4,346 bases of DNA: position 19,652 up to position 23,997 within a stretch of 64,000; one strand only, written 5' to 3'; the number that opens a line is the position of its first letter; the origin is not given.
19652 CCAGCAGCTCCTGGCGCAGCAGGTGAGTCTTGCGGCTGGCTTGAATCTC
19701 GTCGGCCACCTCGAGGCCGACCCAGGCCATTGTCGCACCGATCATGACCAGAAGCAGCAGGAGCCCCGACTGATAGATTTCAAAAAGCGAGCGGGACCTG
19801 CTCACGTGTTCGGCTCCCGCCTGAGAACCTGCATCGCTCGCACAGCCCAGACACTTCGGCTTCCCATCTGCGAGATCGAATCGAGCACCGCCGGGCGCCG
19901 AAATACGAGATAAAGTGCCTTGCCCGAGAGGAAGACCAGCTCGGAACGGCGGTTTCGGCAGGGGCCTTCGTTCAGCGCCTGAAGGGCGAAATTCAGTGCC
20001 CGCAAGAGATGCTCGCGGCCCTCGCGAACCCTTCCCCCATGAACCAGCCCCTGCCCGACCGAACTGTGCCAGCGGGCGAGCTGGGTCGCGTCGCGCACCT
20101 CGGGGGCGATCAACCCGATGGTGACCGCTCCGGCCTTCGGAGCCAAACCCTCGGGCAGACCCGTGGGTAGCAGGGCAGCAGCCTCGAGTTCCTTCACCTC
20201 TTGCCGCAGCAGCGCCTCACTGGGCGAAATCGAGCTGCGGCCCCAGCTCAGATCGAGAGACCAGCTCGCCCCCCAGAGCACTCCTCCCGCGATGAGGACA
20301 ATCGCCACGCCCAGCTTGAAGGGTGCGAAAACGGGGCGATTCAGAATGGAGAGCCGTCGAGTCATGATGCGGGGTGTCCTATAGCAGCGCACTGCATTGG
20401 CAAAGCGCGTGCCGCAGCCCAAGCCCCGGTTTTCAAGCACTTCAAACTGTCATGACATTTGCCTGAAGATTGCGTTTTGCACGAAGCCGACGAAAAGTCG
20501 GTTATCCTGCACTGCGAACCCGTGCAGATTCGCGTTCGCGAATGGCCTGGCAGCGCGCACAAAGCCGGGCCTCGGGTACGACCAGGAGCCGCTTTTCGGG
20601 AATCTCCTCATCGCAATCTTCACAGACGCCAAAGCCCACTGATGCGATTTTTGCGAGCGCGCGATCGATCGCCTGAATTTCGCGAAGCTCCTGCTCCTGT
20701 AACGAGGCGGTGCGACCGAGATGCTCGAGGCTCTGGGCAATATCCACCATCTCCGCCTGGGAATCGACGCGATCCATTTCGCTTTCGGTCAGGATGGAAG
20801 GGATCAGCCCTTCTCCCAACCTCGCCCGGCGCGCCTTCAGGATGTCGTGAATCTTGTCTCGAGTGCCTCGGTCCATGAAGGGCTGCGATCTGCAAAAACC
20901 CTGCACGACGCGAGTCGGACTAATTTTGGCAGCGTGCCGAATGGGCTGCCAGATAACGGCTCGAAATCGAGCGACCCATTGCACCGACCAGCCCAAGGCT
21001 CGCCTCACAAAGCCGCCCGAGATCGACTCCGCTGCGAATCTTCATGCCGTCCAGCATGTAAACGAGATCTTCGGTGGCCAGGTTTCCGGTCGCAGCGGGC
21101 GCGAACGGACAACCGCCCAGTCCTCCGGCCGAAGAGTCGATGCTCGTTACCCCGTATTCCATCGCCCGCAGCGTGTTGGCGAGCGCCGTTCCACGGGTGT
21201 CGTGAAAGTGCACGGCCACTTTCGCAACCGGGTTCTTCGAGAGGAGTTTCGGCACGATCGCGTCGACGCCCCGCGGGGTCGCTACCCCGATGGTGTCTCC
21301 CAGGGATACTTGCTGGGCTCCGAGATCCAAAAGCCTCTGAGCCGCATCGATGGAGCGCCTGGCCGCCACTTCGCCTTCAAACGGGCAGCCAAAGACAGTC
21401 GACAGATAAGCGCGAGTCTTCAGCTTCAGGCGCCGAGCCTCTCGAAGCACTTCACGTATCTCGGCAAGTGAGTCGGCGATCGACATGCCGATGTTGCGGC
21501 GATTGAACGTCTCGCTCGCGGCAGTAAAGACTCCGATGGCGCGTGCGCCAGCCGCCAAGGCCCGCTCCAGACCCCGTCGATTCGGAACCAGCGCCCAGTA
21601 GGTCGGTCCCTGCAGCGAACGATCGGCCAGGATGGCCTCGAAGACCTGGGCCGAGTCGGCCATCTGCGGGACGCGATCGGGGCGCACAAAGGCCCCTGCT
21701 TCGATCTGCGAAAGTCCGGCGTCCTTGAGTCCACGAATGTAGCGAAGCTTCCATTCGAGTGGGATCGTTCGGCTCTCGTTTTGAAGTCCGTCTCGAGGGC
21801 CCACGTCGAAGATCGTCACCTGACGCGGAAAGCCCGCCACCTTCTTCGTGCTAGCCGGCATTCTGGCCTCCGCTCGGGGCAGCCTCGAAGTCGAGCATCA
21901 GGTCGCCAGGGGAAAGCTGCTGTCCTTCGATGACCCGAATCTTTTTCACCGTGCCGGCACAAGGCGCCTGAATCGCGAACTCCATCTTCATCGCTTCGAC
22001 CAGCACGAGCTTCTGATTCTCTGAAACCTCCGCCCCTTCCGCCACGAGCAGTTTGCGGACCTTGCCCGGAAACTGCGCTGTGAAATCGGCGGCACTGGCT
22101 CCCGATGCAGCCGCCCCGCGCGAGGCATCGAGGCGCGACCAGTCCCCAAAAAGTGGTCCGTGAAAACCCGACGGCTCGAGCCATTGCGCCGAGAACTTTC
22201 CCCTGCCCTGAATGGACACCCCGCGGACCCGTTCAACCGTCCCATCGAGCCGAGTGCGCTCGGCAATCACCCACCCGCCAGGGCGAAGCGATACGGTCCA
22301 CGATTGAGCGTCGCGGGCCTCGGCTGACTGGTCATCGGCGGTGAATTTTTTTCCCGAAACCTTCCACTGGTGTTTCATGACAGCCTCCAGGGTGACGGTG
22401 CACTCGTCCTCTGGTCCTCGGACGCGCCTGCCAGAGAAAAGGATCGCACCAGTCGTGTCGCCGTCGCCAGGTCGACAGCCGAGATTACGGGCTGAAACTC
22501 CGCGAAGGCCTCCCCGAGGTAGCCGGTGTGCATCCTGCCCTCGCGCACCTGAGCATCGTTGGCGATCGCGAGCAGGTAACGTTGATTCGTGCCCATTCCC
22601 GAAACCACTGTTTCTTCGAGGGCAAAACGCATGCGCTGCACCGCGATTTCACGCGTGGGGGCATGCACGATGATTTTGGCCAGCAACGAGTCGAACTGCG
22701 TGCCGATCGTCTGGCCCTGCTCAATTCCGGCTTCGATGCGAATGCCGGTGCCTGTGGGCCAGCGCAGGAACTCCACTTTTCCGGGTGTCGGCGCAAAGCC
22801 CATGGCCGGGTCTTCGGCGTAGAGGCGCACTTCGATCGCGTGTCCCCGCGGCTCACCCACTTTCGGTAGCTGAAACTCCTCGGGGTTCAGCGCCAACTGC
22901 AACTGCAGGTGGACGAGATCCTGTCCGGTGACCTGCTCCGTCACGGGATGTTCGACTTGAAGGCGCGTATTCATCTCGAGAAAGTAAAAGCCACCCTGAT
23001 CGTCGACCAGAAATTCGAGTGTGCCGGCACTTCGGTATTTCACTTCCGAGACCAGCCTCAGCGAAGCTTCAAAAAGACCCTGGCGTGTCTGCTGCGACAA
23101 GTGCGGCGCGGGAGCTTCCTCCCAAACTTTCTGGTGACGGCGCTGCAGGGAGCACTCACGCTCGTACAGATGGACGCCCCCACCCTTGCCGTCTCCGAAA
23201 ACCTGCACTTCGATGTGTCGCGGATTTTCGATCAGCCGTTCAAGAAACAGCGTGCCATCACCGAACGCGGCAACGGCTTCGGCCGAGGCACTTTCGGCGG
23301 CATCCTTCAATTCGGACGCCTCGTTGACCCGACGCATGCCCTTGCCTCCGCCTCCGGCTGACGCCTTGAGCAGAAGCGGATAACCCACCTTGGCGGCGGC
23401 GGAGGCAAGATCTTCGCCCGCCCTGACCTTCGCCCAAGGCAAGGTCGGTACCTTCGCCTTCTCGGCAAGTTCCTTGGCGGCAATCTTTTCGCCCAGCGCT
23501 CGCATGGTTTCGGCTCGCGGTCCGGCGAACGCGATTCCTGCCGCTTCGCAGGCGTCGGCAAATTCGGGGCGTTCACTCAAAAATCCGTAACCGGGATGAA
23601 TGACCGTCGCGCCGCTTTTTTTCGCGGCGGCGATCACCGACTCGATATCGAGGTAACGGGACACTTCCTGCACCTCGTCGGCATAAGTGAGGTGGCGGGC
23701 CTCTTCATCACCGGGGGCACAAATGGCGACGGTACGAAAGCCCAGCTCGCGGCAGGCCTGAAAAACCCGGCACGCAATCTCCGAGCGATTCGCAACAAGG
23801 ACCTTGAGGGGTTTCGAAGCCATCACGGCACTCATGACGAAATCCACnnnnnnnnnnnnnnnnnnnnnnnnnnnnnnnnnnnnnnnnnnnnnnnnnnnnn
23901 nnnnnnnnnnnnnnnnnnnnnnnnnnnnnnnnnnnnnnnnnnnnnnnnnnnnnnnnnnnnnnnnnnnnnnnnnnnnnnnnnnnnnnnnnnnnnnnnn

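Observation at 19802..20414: Sigma54 promoter in front of its own HK / sigma54-activator operon (autoregulatory loop) with an upstream accessory membrane protein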

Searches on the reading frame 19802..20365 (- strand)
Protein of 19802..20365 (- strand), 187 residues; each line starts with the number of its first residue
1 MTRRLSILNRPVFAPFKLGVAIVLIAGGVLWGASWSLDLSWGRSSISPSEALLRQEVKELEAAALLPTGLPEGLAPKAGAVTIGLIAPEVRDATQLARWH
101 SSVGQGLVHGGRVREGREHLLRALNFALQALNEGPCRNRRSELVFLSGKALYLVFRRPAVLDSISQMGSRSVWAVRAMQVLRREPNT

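Call 3: search_protein_families(library=pfam, proteins=[window:19802-20365:-], max_evalue=0.01)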
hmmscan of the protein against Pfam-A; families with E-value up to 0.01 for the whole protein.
window:19802-20365:- (187 aa): 0 families

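Call 13: find_encoding_contigs(protein=window:19802-20365:-, flank=3000, max_places=4)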
Protein window:19802-20365:- (187 aa): 1 contig read that carries it; 1 place shown.
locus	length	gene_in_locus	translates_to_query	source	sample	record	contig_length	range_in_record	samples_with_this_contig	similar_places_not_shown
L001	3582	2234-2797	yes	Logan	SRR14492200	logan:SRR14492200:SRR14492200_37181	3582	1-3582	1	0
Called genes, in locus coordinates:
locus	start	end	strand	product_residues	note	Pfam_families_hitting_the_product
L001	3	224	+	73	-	?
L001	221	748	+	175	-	PF25997:BSH_YhbJ (faint), PF25919:BSH_CusB (faint), PF00364:Biotin_lipoyl, PF25917:BSH_RND, PF25984:BSH_YknX (faint)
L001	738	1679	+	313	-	PF00682:HMGL-like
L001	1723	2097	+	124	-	PF01258:zf-dskA_traR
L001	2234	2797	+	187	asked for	-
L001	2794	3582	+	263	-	?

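Call 14: find_homologous_proteins(query=window:19805-20365:-, max_evalue=0.001)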
Query seq(187 aa) (187 aa): 1 proteins with E <= 0.001 among 689 candidates.
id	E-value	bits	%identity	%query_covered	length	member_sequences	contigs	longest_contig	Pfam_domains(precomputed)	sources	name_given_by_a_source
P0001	6.9e-115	399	100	100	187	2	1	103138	-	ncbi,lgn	-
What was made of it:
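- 19802..20365 (-): Accessory protein gene, 187 aa. It has an N-terminal TM helix and a conserved C-terminal domain of about 90 aa. Its stop overlaps the kinase GTG start (GTGA). Only its own cluster was found by word-based search (call 14).
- Tried and rejected: A word-based search returned only its own cluster (call 14).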

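Call 26: search_protein_families(library=ncbifam, proteins=[window:19802-20365:-], max_evalue=0.001)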
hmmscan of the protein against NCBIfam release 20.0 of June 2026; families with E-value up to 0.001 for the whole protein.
window:19802-20365:- (187 aa): 0 families
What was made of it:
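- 19802..20365 (-): No Pfam or NCBIfam hit (calls 3, 26).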

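Call 43: find_encoding_contigs(protein=P0002, flank=3000, max_places=3)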
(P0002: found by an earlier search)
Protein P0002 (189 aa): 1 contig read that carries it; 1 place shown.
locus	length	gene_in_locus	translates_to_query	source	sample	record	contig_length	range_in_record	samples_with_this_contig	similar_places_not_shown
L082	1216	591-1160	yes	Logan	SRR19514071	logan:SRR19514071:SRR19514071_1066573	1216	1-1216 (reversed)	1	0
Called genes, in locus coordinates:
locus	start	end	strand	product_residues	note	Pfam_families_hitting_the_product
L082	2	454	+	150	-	?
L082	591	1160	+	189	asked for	-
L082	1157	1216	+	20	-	?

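Call 71: predict_structure(alignment_id=A5)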
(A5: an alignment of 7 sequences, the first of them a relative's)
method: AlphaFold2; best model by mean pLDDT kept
length: 202 residues; sequences in the alignment: 7
mean_pLDDT: 66.1   pTM: 0.50
mean pLDDT of the five models: 66.1, 61.6, 60.1, 58.6, 57.3
residues with pLDDT >= 90: 0; 70-90: 105; 50-70: 48; < 50: 49
segments of 3 or more residues with pLDDT < 50: 1-15, 28-55, 200-202
pLDDT, mean of each block of 10 residues (from residue 1): 41 49 51 39 34 53 75 67 86 80 82 67 56 74 87 80 83 77 81 65 39
secondary structure, 60 per line:
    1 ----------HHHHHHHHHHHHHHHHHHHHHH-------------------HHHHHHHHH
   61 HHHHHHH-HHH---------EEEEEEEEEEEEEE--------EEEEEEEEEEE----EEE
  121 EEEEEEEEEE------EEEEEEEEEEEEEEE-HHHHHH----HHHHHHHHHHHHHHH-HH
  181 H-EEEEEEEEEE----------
elements in order: H11-32 H52-67 E81-94 E103-113 E118-130 E137-151 H153-158 H163-177 E183-192

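Call 73: fold_search(model_id=the predicted structure, library=pdb)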
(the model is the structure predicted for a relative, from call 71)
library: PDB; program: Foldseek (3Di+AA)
matches with E <= 10: 687; with E <= 0.001: 0
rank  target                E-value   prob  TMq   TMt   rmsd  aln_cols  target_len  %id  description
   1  6fhs_D                7.6e-02  0.05  0.10  0.06  18.7       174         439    9  CryoEM Structure of INO80core (released 2018-04-25)
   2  4pn0_C                1.1e-01  0.08  0.13  0.11  17.2       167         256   14  Structure of S. pombe Pct1 RNA triphosphatase (released 2014-11-12)
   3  6n44_C                1.2e-01  0.05  0.09  0.11  15.9        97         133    8  Sheep Galectin-11 (LGALS11) complex with glycerol (released 2020-05-20)
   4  9hch_6                1.3e-01  0.16  0.19  0.14  23.6       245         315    9  Mouse mitoribosome large subunit assembly intermediate bound to NSUN4, METRF4, GTPBP7 and the MALSU1-L0R8F8-mt-ACP com (released 2025-06-18)
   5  3jty_C                1.3e-01  0.06  0.11  0.06  20.9        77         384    9  Crystal structure of a BenF-like porin from Pseudomonas fluorescens Pf-5 (released 2009-10-20)
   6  6n3r_B                1.4e-01  0.12  0.11  0.16  15.9        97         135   11  Sheep Galectin-11 (LGALS11) complex with galactose (released 2020-05-20)
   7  7olc_SX               1.6e-01  0.07  0.09  0.12  18.8       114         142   13  Thermophilic eukaryotic 80S ribosome at idle POST state (released 2022-01-26)
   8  6n44_F                1.8e-01  0.11  0.11  0.16  16.1        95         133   12  Sheep Galectin-11 (LGALS11) complex with glycerol (released 2020-05-20)
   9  6n3r_A                1.8e-01  0.07  0.10  0.13  16.4        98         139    9  Sheep Galectin-11 (LGALS11) complex with galactose (released 2020-05-20)
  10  4gwp_F                1.9e-01  0.04  0.11  0.11  17.3       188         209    6  Structure of the Mediator Head Module from S. cerevisiae (released 2012-10-31)
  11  3qrl                  2.6e-01  0.18  0.18  0.25  10.5       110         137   11  Crystal Structure of the Taf14 YEATS domain (released 2012-02-29)
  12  7egm_H                2.6e-01  0.08  0.12  0.08  32.9       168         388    6  The SRM module of SWI/SNF-nucleosome complex (released 2022-01-12)
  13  6n3r_C                2.6e-01  0.06  0.10  0.14  16.1        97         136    8  Sheep Galectin-11 (LGALS11) complex with galactose (released 2020-05-20)
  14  6min_A                2.9e-01  0.11  0.14  0.20  10.6       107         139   11  Crystal structure of Taf14 YEATS domain G82A mutant in complex with histone H3K9cr (released 2018-11-14)
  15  5iok_A                3.0e-01  0.20  0.17  0.23  10.1       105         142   11  Crystal structure of Taf14 YEATS domain in complex with histone H3K9cr (released 2016-04-20)
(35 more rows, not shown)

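Call 81: find_related_loci(query=A5, collection=metagenome_contigs, flank=6500)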
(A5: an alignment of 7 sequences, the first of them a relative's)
Query A5 (202 aa) in metagenome_contigs; peptide patterns used: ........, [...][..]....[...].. (x = any residue, [..] = any of these).
127 stretches matched a pattern; 3 encode a relative of the query (tblastn E <= 1e-3); 3 distinct loci.
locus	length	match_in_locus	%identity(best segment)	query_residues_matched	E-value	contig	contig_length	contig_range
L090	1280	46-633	51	6-199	1e-72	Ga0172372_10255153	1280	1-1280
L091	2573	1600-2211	51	1-197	3e-67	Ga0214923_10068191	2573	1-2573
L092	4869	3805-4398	45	2-200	6e-62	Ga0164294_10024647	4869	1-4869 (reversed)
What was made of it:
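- Tried and rejected: A scan with the 202-aa family added only two short new contigs (call 81).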

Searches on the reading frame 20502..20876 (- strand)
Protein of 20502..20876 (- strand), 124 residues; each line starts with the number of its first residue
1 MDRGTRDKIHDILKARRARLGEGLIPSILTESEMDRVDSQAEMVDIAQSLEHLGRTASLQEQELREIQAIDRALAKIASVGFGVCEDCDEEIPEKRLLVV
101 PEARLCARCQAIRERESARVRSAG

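Call 26: search_protein_families(library=ncbifam, proteins=[window:20502-20876:-], max_evalue=0.001)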
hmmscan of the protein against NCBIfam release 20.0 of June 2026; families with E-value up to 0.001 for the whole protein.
window:20502-20876:- (124 aa): 7 families
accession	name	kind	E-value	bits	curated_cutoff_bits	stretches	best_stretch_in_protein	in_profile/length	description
NF033459.1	DksA_like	equivalog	3.9e-18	65.8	105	1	9-116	6-112/113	RNA polymerase-binding protein DksA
TIGR02890.1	bacill_yteA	subfamily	1.1e-13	51.5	134.4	1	45-119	49-123/159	regulatory protein, yteA family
TIGR02419.1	C4_traR_proteo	subfamily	4.6e-13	49.5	59.7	1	44-114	3-64/64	phage/conjugal plasmid C-4 type zinc finger protein, TraR family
TIGR02420.1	dksA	equivalog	2.2e-11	44.2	115.5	1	8-111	8-109/110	RNA polymerase-binding protein DksA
NF008045.0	PRK10778.1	equivalog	9.7e-08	32.4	289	1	9-114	40-143/151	RNA polymerase-binding protein DksA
NF008243.0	PRK11019.1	equivalog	1.8e-07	31.5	96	1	68-120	21-74/88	DksA/TraR family C4-type zinc finger protein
NF010268.0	PRK13715.1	equivalog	1.2e-06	28.5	108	1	67-117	17-69/73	conjugal transfer protein TraR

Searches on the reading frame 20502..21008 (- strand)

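Call 3: search_protein_families(library=pfam, proteins=[window:20502-21008:-], max_evalue=0.01)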
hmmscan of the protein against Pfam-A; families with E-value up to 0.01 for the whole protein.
window:20502-21008:- (168 aa): 1 family
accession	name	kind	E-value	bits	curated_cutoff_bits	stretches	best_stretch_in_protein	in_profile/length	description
PF01258.23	zf-dskA_traR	-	1.6e-12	47.6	24.9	1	126-159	3-36/36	Prokaryotic dksA/traR C4-type zinc finger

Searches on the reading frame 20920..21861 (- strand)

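Call 3: search_protein_families(library=pfam, proteins=[window:20920-21861:-], max_evalue=0.01)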
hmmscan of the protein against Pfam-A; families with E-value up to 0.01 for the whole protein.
window:20920-21861:- (313 aa): 1 family
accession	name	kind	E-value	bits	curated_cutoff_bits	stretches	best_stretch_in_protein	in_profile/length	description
PF00682.25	HMGL-like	-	9.7e-50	169.8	29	1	15-288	2-257/260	HMGL-like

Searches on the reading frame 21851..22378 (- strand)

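Call 70: search_protein_families(library=pfam, proteins=[window:21851-22378:-], max_evalue=0.001)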
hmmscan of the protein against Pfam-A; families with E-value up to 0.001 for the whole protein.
window:21851-22378:- (175 aa): 3 families
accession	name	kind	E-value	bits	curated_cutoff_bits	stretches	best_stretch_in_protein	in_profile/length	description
PF00364.28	Biotin_lipoyl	-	4e-15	55.8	22.1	1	107-162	16-71/73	Biotin-requiring enzyme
PF13533.13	Biotin_lipoyl_2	-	8.1e-09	35.5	29.8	0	135-160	2-27/32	Biotin-lipoyl like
PF16576.10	HlyD_D23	-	4.7e-05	23.2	30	0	131-162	106-137/214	Barrel-sandwich domain of CusB or HlyD membrane-fusion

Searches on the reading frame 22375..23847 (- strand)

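Call 70: search_protein_families(library=pfam, proteins=[window:22375-23847:-], max_evalue=0.001)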
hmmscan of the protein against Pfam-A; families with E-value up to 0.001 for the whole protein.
window:22375-23847:- (490 aa): 5 families
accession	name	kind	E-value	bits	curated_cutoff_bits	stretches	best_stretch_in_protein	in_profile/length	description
PF02786.22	CPSase_L_D2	-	4.6e-66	222.8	19.8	1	121-321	2-205/211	Carbamoyl-phosphate synthase L chain, ATP binding domain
PF00289.28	Biotin_carb_N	-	3.3e-36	124.6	25.5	1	15-115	4-110/110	Biotin carboxylase, N-terminal domain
PF02785.25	Biotin_carb_C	-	3.2e-34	117.7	32.4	1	339-445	1-107/108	Biotin carboxylase C-terminal domain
PF07478.18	Dala_Dala_lig_C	-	1e-09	38.6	24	1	129-294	3-174/204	D-ala D-ala ligase C-terminus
PF02222.28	ATP-grasp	-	1.4e-09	38.3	27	1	127-292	2-159/179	ATP-grasp domain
